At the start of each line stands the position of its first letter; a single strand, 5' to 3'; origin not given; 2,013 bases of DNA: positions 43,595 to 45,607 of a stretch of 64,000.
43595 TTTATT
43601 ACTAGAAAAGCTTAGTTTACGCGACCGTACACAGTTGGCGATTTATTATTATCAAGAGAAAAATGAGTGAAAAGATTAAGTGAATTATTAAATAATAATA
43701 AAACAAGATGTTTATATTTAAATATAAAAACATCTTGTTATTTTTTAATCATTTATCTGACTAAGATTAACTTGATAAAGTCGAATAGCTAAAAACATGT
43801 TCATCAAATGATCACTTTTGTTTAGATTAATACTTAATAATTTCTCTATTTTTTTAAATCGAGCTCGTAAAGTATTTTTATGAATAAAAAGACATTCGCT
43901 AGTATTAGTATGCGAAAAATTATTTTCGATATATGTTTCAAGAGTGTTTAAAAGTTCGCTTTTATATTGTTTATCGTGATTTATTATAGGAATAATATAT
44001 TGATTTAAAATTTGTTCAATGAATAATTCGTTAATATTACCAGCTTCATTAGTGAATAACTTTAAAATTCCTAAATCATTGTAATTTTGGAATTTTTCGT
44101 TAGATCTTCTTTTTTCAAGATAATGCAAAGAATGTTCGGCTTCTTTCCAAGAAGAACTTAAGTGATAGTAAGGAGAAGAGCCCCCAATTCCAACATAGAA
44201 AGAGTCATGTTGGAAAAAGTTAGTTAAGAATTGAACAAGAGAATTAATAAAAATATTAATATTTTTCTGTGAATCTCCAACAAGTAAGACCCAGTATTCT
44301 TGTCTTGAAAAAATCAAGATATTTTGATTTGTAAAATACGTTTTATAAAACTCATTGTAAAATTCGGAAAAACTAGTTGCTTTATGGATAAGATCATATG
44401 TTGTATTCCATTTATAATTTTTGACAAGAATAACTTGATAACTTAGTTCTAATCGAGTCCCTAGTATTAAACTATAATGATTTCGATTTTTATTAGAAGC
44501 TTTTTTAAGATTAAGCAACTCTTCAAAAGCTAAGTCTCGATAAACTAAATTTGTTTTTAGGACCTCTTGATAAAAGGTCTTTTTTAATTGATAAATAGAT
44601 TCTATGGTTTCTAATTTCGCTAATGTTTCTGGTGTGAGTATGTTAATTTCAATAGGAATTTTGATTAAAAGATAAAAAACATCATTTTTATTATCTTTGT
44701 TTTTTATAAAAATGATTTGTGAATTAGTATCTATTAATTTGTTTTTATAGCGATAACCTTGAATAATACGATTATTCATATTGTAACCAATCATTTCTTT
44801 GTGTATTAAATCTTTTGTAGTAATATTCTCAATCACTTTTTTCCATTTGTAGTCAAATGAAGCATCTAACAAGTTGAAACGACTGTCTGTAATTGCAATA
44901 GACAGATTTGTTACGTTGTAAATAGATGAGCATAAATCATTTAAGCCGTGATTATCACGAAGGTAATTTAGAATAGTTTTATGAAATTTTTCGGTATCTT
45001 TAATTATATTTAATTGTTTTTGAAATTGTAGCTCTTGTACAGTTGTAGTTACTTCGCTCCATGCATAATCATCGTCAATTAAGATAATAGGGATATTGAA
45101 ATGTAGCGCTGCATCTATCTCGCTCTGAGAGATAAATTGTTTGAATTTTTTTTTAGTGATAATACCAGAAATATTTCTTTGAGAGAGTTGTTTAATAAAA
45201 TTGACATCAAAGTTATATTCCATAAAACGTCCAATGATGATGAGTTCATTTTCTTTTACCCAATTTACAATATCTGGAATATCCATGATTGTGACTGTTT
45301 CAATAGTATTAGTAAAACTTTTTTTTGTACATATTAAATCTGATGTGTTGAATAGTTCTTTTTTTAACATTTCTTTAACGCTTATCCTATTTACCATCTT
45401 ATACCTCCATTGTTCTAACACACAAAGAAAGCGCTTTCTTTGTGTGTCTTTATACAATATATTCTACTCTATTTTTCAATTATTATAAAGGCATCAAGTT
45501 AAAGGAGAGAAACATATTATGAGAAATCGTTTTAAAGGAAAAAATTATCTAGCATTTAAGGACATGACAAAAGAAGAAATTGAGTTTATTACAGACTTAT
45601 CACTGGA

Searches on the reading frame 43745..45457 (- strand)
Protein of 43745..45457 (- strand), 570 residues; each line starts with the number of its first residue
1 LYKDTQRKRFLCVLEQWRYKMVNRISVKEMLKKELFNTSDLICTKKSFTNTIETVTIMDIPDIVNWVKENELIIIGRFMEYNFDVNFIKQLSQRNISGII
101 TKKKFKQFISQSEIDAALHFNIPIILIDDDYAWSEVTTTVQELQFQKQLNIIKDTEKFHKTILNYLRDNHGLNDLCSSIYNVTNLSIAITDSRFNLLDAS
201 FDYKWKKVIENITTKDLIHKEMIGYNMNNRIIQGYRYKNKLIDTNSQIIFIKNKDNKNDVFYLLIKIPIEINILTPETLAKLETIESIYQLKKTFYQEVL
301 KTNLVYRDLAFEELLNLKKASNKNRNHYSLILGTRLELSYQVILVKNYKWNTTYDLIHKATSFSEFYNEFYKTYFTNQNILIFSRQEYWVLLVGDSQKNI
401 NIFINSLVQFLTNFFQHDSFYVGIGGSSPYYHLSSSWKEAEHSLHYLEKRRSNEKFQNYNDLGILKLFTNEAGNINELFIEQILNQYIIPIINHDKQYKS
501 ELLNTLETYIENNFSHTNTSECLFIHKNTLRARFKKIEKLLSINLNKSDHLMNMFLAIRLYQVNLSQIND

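Call 3: search_protein_families(library=ncbifam, proteins=[window:43745-45457:-], max_evalue=0.001)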
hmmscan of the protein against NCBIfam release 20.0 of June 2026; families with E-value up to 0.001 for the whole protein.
window:43745-45457:- (570 aa): 4 families
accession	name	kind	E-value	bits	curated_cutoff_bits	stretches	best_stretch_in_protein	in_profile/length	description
NF058503.1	SprTransRegAdeR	equivalog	8.7e-14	51.3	700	1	396-565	235-403/403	sporulation transcriptional activator AdeR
NF008550.0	PRK11477.1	equivalog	2.5e-09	36.5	612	1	434-561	261-382/385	CdaR family transcriptional regulator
NF050824.1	TransRegRv1453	equivalog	6e-07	28.6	600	1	436-548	285-388/404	Rv1453 family transcriptional regulator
NF045769.1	TransActPmfR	equivalog_domain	4.8e-06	25.4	800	1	422-560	330-461/470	transcciptional activator PmfR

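Call 4: search_protein_families(library=pfam, proteins=[window:43745-45457:-], max_evalue=0.001)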
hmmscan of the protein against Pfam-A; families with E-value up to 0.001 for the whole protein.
window:43745-45457:- (570 aa): 2 families
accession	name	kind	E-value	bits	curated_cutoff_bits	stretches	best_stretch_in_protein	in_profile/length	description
PF13556.12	HTH_30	-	3.9e-17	62.2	27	1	502-559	1-58/59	PucR C-terminal helix-turn-helix domain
PF07905.16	PucR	-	5.5e-16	59.4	33.5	1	29-142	1-116/118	Purine catabolism regulatory protein-like family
